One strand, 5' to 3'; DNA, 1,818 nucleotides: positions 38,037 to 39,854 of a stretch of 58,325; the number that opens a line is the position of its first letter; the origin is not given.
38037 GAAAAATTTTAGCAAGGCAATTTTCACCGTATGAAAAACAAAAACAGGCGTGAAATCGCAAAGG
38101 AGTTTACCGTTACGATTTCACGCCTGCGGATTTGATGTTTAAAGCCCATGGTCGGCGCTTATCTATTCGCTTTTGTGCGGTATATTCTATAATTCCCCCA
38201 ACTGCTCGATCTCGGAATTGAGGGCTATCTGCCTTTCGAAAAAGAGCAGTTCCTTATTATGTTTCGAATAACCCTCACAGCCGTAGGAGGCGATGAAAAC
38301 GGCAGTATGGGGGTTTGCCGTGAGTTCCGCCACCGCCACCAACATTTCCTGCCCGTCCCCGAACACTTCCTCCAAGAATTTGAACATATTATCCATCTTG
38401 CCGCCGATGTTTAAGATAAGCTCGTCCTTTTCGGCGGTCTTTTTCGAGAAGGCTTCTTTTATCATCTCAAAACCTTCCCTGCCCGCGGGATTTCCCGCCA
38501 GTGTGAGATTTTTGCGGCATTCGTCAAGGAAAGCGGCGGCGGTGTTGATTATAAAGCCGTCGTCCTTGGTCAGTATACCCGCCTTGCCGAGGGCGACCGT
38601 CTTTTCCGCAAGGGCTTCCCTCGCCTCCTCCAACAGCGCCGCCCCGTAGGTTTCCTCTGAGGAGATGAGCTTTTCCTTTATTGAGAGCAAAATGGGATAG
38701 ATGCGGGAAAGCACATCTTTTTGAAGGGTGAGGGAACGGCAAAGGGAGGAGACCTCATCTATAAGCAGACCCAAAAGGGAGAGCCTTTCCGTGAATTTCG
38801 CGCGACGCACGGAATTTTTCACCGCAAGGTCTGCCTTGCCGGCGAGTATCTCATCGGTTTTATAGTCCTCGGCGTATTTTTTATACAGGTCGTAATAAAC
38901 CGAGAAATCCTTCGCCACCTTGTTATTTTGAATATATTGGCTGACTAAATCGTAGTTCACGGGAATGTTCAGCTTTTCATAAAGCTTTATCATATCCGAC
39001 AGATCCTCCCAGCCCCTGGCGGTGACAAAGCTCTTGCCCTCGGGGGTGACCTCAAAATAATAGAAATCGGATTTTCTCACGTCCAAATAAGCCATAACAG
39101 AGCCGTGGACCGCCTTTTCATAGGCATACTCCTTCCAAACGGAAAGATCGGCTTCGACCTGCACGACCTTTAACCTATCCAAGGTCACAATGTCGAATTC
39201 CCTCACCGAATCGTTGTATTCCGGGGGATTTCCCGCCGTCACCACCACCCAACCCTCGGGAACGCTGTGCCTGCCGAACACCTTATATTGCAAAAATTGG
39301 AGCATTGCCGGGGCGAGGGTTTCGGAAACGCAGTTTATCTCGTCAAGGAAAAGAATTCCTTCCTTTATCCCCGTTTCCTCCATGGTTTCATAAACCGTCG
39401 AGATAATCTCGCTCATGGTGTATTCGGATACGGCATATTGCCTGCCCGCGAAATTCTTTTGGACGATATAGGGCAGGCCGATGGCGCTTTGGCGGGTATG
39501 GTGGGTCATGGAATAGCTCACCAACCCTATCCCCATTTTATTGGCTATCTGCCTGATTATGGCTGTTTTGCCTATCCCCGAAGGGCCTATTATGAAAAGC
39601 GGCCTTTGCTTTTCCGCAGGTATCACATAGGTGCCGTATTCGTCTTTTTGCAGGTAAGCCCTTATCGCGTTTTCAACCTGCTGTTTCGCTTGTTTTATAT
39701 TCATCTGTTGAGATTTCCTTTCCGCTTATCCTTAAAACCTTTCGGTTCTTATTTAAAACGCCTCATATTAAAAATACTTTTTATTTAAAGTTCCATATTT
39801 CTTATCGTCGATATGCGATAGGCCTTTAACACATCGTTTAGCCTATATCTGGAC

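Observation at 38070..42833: Three-gene operon vWA/peptidase-like + cytoplasmic LRR + AAA_5/MoxR-like ATPase: candidate undescribed three-component system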

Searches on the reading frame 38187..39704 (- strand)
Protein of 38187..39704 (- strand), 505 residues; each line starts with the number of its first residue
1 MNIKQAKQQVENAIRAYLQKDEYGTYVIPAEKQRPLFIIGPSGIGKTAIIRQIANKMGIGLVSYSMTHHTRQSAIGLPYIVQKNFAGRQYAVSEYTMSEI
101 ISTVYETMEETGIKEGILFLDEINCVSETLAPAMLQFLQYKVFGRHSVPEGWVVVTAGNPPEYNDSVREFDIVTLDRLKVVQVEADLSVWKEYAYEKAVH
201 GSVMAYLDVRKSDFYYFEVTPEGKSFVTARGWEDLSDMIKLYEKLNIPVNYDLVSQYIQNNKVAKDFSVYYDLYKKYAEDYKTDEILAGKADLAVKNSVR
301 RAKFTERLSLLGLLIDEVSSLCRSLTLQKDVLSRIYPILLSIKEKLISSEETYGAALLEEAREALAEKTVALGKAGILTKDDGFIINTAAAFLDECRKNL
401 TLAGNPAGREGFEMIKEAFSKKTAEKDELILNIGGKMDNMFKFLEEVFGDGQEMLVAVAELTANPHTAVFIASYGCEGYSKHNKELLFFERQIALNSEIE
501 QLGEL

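Call 6: search_protein_families(library=pfam, proteins=[window:38187-39704:-], max_evalue=0.01)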
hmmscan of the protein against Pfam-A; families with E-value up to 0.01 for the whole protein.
window:38187-39704:- (505 aa): 12 families
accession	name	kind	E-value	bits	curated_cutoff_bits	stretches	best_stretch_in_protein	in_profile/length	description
PF00004.35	AAA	-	1.8e-08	35.3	21.2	1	37-129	2-72/131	ATPase family associated with various cellular activities (AAA)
PF07728.20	AAA_5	-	8.9e-08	32.7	22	1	35-144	1-96/139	AAA domain (dynein-related subfamily)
PF13401.12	AAA_22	-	3.5e-06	27.8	27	1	32-138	4-104/130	AAA domain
PF20030.5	bpMoxR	-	7e-05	22.4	27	1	11-144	8-127/205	MoxR domain in the MoxR-vWA-beta-propeller ternary systems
PF01637.24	ATPase_2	-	0.00014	22.2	33.2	1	31-123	18-119/225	ATPase domain predominantly from Archaea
PF00158.32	Sigma54_activat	-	0.00031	20.9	20.2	0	114-145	93-124/168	Sigma-54 interaction domain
PF13191.12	AAA_16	-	0.00077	20.4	32.6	1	34-58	25-49/167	AAA ATPase domain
PF13173.12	AAA_14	-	0.00096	19.6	27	1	33-128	2-76/129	AAA domain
PF13245.12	AAA_19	-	0.0011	19.6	25.1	0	30-139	8-115/134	AAA domain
PF20720.3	nSTAND3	-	0.0025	18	27.2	1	23-57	7-41/155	Novel STAND NTPase 3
PF12775.13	AAA_7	-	0.0029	17.6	25.8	0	31-75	31-76/181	P-loop containing dynein motor region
PF03215.21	Rad17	-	0.004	17.5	23.8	1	25-69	37-81/186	Rad17 P-loop domain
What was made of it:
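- On MoxR-class AAA+ ATPase (AAA_5): Call 6: AAA_5, 32.7 bits against a cut-off of 22.
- Closest known: STAND/NLR immune receptors. Different: The nSTAND3 match is 18 bits against a cut-off of 27.2 (call 6).
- Checked: Gene 3 matches AAA (35.3 bits) and AAA_5 (32.7 bits, cut-off 22) (call 6).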

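Call 8: search_protein_families(library=ncbifam, proteins=[window:38187-39704:-], max_evalue=0.01)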
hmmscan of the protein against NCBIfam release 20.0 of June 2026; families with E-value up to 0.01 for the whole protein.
window:38187-39704:- (505 aa): 10 families
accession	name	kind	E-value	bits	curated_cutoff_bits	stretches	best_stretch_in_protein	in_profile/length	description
TIGR02639.1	ClpA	equivalog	0.00026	19.4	993.15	1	37-74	491-528/734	ATP-dependent Clp protease ATP-binding subunit ClpA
NF003229.0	PRK04195.1-5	equivalog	0.00055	18.8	280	1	4-62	23-73/413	replication factor C large subunit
TIGR00635.1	ruvB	equivalog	0.0024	17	299.05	0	35-72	32-69/305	Holliday junction branch migration DNA helicase RuvB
TIGR03922.1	T7SS_EccA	equivalog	0.0031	16.2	466.65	1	3-73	284-353/557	type VII secretion AAA-ATPase EccA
NF047784.1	MadB_ATPase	equivalog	0.0033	16.6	475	0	12-62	9-62/298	MadB family AAA-type ATPase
NF003233.0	PRK04195.2-3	equivalog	0.004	16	471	1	31-56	36-61/504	replication factor C large subunit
TIGR02928.1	TIGR02928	subfamily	0.0045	15.9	181.3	0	35-126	42-141/366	orc1/cdc6 family replication initiation protein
NF053860.1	DS41_1_antiphage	equivalog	0.005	15.9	370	1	11-57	17-63/448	anti-phage protein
NF003234.0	PRK04195.2-4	equivalog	0.0054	15.7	529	1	32-128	37-120/497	replication factor C large subunit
NF003230.0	PRK04195.1-6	equivalog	0.0063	15.2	441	0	27-66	33-72/494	replication factor C large subunit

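Call 9: search_protein_families(library=padloc, proteins=[window:38187-39704:-], max_evalue=0.01)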
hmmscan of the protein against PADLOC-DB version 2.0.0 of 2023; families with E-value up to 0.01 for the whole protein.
window:38187-39704:- (505 aa): 3 families
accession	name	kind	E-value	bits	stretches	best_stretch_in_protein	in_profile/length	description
PDLC02196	IetA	-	0.00018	19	1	5-62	96-151/374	-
PDLC04140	mad8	-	0.0021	15.7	0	31-66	25-67/314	mads_8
PDLC01994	RtcR_PspF1--CARF_AAA_HTH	-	0.0093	13.1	0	33-56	181-204/468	-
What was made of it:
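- Tried and rejected: PADLOC and NCBIfam scans of the three proteins gave nothing specific (calls 8, 9).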

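Call 29: search_solved_structures(query=window:38187-39704:-, max_evalue=0.01, show_alignments=1)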
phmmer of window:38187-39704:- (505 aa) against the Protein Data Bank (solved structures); distinct sequences matched with E-value up to 0.01: 7.
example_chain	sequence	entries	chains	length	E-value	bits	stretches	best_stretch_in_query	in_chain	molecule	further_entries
6or5_A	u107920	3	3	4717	2.8e-07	33.2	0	32-70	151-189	Midasin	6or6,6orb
6i27_A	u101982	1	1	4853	2e-06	30.3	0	8-71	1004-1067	Midasin,Midasin,Midasin,Midasin,Midasin,Midasin,Midasin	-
6i26_A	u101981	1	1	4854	2e-06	30.3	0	8-71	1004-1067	Midasin,Midasin,Midasin,Midasin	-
6hyp_A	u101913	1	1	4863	2.1e-06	30.3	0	8-71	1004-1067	Midasin,Midasin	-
5jcs_s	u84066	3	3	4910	2.2e-06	30.3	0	8-71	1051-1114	Midasin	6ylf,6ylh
7w42_A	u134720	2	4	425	0.0021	20.4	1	8-133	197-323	Uncharacterized ATPase YjoB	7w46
6uqe_A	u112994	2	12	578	0.0096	18.2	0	37-74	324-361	ATP-dependent Clp protease ATP-binding subunit ClpA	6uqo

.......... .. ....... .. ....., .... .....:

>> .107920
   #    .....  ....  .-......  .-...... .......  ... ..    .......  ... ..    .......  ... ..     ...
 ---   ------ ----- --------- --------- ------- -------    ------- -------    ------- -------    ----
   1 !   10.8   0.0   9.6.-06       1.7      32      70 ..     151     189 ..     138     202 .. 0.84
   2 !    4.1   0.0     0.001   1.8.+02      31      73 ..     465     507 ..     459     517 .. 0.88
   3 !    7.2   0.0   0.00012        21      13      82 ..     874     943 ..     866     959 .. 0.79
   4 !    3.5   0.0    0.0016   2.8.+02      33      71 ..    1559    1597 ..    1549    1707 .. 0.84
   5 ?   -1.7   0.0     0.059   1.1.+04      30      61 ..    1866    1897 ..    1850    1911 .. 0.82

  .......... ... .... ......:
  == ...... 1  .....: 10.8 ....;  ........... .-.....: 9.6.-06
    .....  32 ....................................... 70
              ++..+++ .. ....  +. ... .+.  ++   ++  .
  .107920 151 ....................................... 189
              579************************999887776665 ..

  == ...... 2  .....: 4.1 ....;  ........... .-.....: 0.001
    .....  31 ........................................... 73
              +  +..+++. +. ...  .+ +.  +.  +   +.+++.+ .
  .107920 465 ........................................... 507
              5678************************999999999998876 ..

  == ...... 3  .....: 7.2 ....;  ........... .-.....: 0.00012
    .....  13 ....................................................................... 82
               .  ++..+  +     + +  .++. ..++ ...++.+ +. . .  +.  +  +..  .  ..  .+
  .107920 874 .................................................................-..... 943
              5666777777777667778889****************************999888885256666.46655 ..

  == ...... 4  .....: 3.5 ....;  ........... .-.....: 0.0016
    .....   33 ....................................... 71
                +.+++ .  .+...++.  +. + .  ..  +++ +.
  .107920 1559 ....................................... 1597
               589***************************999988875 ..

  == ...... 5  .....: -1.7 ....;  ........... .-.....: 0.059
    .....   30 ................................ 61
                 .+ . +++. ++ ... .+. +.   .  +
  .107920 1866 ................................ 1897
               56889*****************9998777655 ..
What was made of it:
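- Closest known: Midasin/Rea1. Same: The best PDB sequence hits of the ATPase are midasin AAA_5 modules (call 29).
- The ATPase's best PDB sequence hits are midasin AAA modules (call 29).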

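Call 31: find_homologous_proteins(query=window:38187-39704:-, max_evalue=0.00001)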
Query window:38187-39704:- (505 aa): 8000 proteins with E <= 0.00001 among 8000 candidates; the best 120 are listed.
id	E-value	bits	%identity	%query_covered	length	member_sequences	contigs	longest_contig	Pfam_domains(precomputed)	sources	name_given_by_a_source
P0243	0.0e+0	1115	100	100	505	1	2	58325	PF00004.36,PF13401.13,PF07728.21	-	-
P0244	1.0e-233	795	69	100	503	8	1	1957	PF00004.36,PF07728.21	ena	-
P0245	1.3e-185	636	57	99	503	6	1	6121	PF20030.6,PF00004.36,PF13401.13,PF07728.21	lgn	-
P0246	2.5e-185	635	57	99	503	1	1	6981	PF20030.6,PF00004.36,PF13401.13,PF07728.21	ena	-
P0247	8.3e-185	633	56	99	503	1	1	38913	PF20030.6,PF00004.36,PF13401.13,PF07728.21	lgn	-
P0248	8.5e-185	633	57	99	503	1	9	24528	PF20030.6,PF00004.36,PF13401.13,PF07728.21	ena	-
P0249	1.1e-184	633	56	99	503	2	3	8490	PF20030.6,PF00004.36,PF13401.13,PF07728.21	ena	-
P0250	1.7e-184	632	56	99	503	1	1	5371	PF20030.6,PF00004.36,PF13401.13,PF07728.21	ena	-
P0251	2.4e-184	632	57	99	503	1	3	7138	PF20030.6,PF00004.36,PF13401.13,PF07728.21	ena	-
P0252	2.8e-184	632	56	99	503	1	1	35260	PF20030.6,PF00004.36,PF13401.13,PF07728.21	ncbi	-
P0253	2.8e-184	632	58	100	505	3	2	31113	PF20030.6,PF00004.36,PF13401.13,PF07728.21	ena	-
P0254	3.7e-184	631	56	100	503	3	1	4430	PF20030.6,PF00004.36,PF07728.21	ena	-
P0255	3.8e-184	631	56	99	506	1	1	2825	PF20030.6,PF00004.36,PF13401.13,PF07728.21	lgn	-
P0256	5.2e-184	631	56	99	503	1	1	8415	PF00004.36,PF13401.13,PF07728.21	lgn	-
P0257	5.9e-184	631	56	99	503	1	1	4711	PF20030.6,PF00004.36,PF13401.13,PF07728.21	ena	-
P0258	6.4e-184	630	56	99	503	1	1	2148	PF20030.6,PF00004.36,PF13401.13,PF07728.21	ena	-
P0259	8.4e-184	630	56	99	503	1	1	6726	PF20030.6,PF00004.36,PF13401.13,PF07728.21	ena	-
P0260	9.4e-184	630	56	99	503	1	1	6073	PF20030.6,PF00004.36,PF13401.13,PF07728.21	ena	-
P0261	1.3e-183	629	58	100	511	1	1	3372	PF20030.6,PF00004.36,PF13401.13,PF07728.21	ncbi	-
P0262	2.2e-183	629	56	99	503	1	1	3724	PF20030.6,PF00004.36,PF13401.13,PF07728.21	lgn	-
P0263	3.0e-183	628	57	100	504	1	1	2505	PF20030.6,PF00004.36,PF07728.21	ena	-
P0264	3.0e-183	628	56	99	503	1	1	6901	PF20030.6,PF00004.36,PF13401.13,PF07728.21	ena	-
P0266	5.2e-183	627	57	100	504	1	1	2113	PF20030.6,PF00004.36,PF07728.21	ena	-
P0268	7.4e-183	627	57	99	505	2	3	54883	PF20030.6,PF00004.36,PF13401.13,PF07728.21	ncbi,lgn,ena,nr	ncbi:MAG: AAA family ATPase [Clostridia bacterium]|nr:AAA family ATPase [Clostridia bacterium]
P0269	7.5e-183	627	57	100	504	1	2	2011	PF20030.6,PF00004.36,PF07728.21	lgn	-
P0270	7.5e-183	627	56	99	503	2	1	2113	PF20030.6,PF00004.36,PF13401.13,PF07728.21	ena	-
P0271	9.0e-183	627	57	100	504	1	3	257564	PF20030.6,PF00004.36,PF07728.21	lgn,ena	-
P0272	9.0e-183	627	57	100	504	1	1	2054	PF20030.6,PF00004.36,PF07728.21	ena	-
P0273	1.1e-182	626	57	100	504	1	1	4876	PF20030.6,PF00004.36,PF07728.21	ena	-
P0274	1.1e-182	626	57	100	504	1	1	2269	PF20030.6,PF00004.36,PF07728.21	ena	-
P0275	1.1e-182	626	56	99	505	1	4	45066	PF20030.6,PF00004.36,PF13401.13,PF07728.21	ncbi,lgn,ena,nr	ncbi:MAG: AAA family ATPase [Clostridia bacterium]|nr:AAA family ATPase [Clostridia bacterium]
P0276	1.2e-182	626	57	100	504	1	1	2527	PF20030.6,PF00004.36,PF07728.21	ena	-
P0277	1.4e-182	626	57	100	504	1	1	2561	PF20030.6,PF00004.36,PF07728.21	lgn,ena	-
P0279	1.5e-182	626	57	100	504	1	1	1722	PF20030.6,PF00004.36,PF07728.21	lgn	-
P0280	1.6e-182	626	57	100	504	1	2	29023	PF20030.6,PF00004.36,PF07728.21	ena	-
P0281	1.7e-182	626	57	100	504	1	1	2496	PF20030.6,PF00004.36,PF07728.21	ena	-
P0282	1.8e-182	626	57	100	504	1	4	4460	PF20030.6,PF00004.36,PF07728.21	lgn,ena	-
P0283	1.9e-182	626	57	100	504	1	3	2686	PF20030.6,PF00004.36,PF07728.21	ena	-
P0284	2.0e-182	626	57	100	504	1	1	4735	PF20030.6,PF00004.36,PF13401.13,PF07728.21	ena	-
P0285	2.4e-182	625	57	100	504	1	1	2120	PF20030.6,PF00004.36,PF07728.21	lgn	-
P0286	2.7e-182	625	57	100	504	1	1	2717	PF20030.6,PF00004.36,PF07728.21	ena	-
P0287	2.7e-182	625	57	100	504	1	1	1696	PF20030.6,PF00004.36,PF07728.21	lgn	-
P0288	2.8e-182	625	57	100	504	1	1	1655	PF20030.6,PF00004.36,PF07728.21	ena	-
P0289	3.0e-182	625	57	100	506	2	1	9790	PF20030.6,PF00004.36,PF13401.13,PF07728.21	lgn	-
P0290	3.1e-182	625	57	100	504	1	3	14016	PF20030.6,PF00004.36,PF07728.21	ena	-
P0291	3.1e-182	625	57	100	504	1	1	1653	PF20030.6,PF00004.36,PF07728.21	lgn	-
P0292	3.3e-182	625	57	100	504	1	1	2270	PF20030.6,PF00004.36,PF07728.21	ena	-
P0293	3.4e-182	625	57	100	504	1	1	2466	PF20030.6,PF00004.36,PF13401.13,PF07728.21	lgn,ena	-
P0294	3.4e-182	625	56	99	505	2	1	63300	PF20030.6,PF00004.36,PF07728.21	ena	-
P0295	3.5e-182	625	58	100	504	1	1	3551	PF20030.6,PF00004.36,PF13401.13,PF07728.21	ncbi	-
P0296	3.6e-182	625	57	100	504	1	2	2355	PF20030.6,PF00004.36,PF07728.21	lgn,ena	-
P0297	3.6e-182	625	57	100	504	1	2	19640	PF20030.6,PF00004.36,PF07728.21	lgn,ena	-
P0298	3.7e-182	625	57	100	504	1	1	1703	PF20030.6,PF00004.36,PF07728.21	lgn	-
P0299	3.9e-182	625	57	100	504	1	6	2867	PF20030.6,PF00004.36,PF13401.13,PF07728.21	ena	-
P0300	4.1e-182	625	57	100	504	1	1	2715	PF20030.6,PF00004.36,PF13401.13,PF07728.21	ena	-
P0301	4.1e-182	625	57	100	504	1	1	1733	PF20030.6,PF00004.36,PF07728.21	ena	-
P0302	4.2e-182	625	57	100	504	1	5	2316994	PF20030.6,PF00004.36,PF07728.21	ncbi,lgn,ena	-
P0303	4.3e-182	624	57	100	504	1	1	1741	PF20030.6,PF00004.36,PF07728.21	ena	-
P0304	4.7e-182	624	57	100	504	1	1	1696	PF20030.6,PF00004.36,PF07728.21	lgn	-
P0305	4.7e-182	624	57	100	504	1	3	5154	PF20030.6,PF00004.36,PF07728.21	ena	-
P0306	6.0e-182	624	57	100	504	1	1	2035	PF20030.6,PF00004.36,PF07728.21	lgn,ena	-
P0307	6.2e-182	624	57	100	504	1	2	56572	PF20030.6,PF00004.36,PF07728.21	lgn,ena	-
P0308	6.3e-182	624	57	100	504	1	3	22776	PF20030.6,PF00004.36,PF07728.21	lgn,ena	-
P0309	6.7e-182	624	57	100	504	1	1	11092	PF20030.6,PF00004.36,PF07728.21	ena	-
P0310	6.7e-182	624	57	100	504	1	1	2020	PF20030.6,PF00004.36,PF13401.13,PF07728.21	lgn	-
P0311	6.8e-182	624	56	99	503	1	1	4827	PF20030.6,PF00004.36,PF13401.13,PF07728.21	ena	-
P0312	6.9e-182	624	56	97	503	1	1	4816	PF20030.6,PF00004.36,PF13401.13,PF07728.21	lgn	-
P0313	7.5e-182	624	57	100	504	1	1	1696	PF20030.6,PF00004.36,PF07728.21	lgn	-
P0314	7.5e-182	624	57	100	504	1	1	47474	PF20030.6,PF00004.36,PF07728.21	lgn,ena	-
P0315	8.0e-182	624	57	100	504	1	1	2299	PF20030.6,PF00004.36,PF07728.21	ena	-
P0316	8.8e-182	623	57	100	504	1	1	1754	PF20030.6,PF00004.36,PF07728.21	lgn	-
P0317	9.1e-182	623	57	100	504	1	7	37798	PF20030.6,PF00004.36,PF07728.21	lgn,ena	-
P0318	9.2e-182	623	57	100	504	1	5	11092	PF20030.6,PF00004.36,PF07728.21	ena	-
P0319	9.3e-182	623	56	99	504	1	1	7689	PF20030.6,PF00004.36,PF13401.13,PF07728.21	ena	-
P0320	1.0e-181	623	57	100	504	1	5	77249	PF20030.6,PF00004.36,PF07728.21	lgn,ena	-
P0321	1.0e-181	623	57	100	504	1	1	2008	PF20030.6,PF00004.36,PF07728.21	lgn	-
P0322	1.1e-181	623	57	100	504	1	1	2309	PF20030.6,PF00004.36,PF07728.21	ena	-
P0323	1.1e-181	623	57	100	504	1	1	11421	PF20030.6,PF00004.36,PF07728.21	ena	-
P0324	1.2e-181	623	57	100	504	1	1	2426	PF20030.6,PF00004.36,PF13401.13,PF07728.21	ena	-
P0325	1.2e-181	623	57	100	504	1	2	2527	PF20030.6,PF00004.36,PF07728.21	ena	-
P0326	1.2e-181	623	57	100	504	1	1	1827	PF20030.6,PF00004.36,PF07728.21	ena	-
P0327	1.3e-181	623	57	100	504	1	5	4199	PF20030.6,PF00004.36,PF07728.21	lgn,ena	-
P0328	1.3e-181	623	57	100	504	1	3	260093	PF20030.6,PF00004.36,PF07728.21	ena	-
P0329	1.3e-181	623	57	100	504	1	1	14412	PF20030.6,PF00004.36,PF07728.21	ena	-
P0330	1.3e-181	623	57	100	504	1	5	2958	PF20030.6,PF00004.36,PF07728.21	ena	-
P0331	1.4e-181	623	57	100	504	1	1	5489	PF20030.6,PF00004.36,PF07728.21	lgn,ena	-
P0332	1.4e-181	623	57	100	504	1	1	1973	PF20030.6,PF00004.36,PF07728.21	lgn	-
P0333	1.4e-181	623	57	100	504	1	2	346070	PF20030.6,PF00004.36,PF07728.21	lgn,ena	-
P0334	1.4e-181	623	57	100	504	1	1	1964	PF20030.6,PF00004.36,PF07728.21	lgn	-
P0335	1.4e-181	623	57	100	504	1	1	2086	PF20030.6,PF00004.36,PF07728.21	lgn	-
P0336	1.4e-181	623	57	100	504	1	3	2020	PF20030.6,PF00004.36,PF07728.21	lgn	-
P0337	1.6e-181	623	57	100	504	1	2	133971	PF20030.6,PF00004.36,PF07728.21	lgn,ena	-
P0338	1.6e-181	623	57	100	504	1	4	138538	PF20030.6,PF00004.36,PF07728.21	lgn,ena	-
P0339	1.6e-181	623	57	100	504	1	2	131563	PF20030.6,PF00004.36,PF07728.21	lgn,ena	-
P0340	1.7e-181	623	57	100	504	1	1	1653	PF20030.6,PF00004.36,PF07728.21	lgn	-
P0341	1.7e-181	623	57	100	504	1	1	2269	PF20030.6,PF00004.36,PF07728.21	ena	-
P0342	1.7e-181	622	56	99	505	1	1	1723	PF20030.6,PF00004.36,PF13401.13,PF07728.21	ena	-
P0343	1.8e-181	622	57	100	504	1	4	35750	PF20030.6,PF00004.36,PF07728.21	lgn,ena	-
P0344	1.9e-181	622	57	100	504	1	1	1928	PF20030.6,PF00004.36,PF07728.21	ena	-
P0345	1.9e-181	622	57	100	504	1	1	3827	PF20030.6,PF00004.36,PF07728.21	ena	-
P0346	2.0e-181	622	57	100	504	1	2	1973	PF20030.6,PF00004.36,PF07728.21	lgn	-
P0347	2.0e-181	622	57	100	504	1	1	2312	PF20030.6,PF00004.36,PF07728.21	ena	-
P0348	2.2e-181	622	56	99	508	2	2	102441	PF20030.6,PF00004.36,PF13401.13,PF07728.21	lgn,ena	-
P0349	2.2e-181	622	57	99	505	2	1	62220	PF20030.6,PF00004.36,PF13401.13,PF07728.21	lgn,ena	-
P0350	2.2e-181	622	57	100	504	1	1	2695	PF20030.6,PF00004.36,PF07728.21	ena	-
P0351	2.2e-181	622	57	100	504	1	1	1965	PF20030.6,PF00004.36,PF07728.21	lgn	-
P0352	2.2e-181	622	57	100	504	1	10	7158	PF20030.6,PF00004.36,PF07728.21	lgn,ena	-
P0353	2.2e-181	622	56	100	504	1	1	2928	PF20030.6,PF00004.36,PF13401.13,PF07728.21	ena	-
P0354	2.4e-181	622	57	100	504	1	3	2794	PF20030.6,PF00004.36,PF07728.21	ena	-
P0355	2.5e-181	622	57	100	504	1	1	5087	PF20030.6,PF00004.36,PF07728.21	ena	-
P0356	2.5e-181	622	57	100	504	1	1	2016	PF20030.6,PF00004.36,PF07728.21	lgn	-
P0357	2.5e-181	622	57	100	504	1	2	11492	PF20030.6,PF00004.36,PF07728.21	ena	-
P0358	2.5e-181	622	57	100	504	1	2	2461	PF20030.6,PF00004.36,PF07728.21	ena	-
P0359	2.6e-181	622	57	100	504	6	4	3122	PF20030.6,PF00004.36,PF07728.21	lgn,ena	-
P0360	2.6e-181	622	55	100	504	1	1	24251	PF20030.6,PF00004.36,PF13401.13,PF07728.21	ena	-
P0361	2.7e-181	622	57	100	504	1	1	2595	PF20030.6,PF00004.36,PF07728.21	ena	-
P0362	2.8e-181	622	55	99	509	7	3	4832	PF20030.6,PF00004.36,PF13401.13,PF07728.21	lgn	-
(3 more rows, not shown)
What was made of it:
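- Closest known: MoxR-vWA ternary conflict systems. Same: ATPase homologues give weak PF20030 (bpMoxR) matches (calls 6, 31).
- ATPase homologues give weak matches to PF20030 bpMoxR, the MoxR model of a ternary conflict system (calls 6, 31).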

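Call 32: find_encoding_contigs(protein=P0302, flank=8000, max_places=3)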
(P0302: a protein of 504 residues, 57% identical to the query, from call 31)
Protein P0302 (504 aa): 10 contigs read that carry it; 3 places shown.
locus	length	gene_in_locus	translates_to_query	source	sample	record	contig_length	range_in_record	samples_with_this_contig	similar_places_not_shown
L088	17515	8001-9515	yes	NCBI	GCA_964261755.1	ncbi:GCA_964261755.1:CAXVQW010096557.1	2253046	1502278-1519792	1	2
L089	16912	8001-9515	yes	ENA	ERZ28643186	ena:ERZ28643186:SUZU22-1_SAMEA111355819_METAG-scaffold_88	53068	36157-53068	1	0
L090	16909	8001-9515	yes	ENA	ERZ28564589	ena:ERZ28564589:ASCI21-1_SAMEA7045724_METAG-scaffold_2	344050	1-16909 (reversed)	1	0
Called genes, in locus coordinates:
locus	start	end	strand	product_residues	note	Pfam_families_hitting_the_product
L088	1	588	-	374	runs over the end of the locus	PF00149:Metallophos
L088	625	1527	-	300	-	-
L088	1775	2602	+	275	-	PF00533:BRCT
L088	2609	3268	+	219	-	-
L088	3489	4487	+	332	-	PF13280:WYL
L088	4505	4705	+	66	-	-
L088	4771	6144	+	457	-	PF13203:DUF2201_N, PF09967:DUF2201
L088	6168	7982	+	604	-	-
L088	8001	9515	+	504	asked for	PF20030:bpMoxR (weak), PF00004:AAA, PF07728:AAA_5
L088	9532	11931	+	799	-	PF13306:LRR_5, PF13569:DUF4132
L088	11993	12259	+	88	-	PF14287:DUF4368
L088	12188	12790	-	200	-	PF06114:Peptidase_M78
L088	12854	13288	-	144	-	PF12844:HTH_19 (faint), PF13560:HTH_31 (weak), PF01381:HTH_3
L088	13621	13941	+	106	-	PF21983:NikA-like, PF05713:MobC (weak)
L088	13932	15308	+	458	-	PF05272:VapE-like_dom, PF19263:DUF5906 (weak)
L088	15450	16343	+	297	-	PF02195:ParB_N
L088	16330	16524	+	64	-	-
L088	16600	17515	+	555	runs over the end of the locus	PF00239:Resolvase, PF07508:Recombinase, PF13408:Zn_ribbon_recom, PF14287:DUF4368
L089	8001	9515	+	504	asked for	PF20030:bpMoxR (weak), PF00004:AAA, PF07728:AAA_5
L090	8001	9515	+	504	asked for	PF20030:bpMoxR (weak), PF00004:AAA, PF07728:AAA_5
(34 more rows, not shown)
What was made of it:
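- One locus has WYL and BRCT genes upstream and a mobile element next door (call 32).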
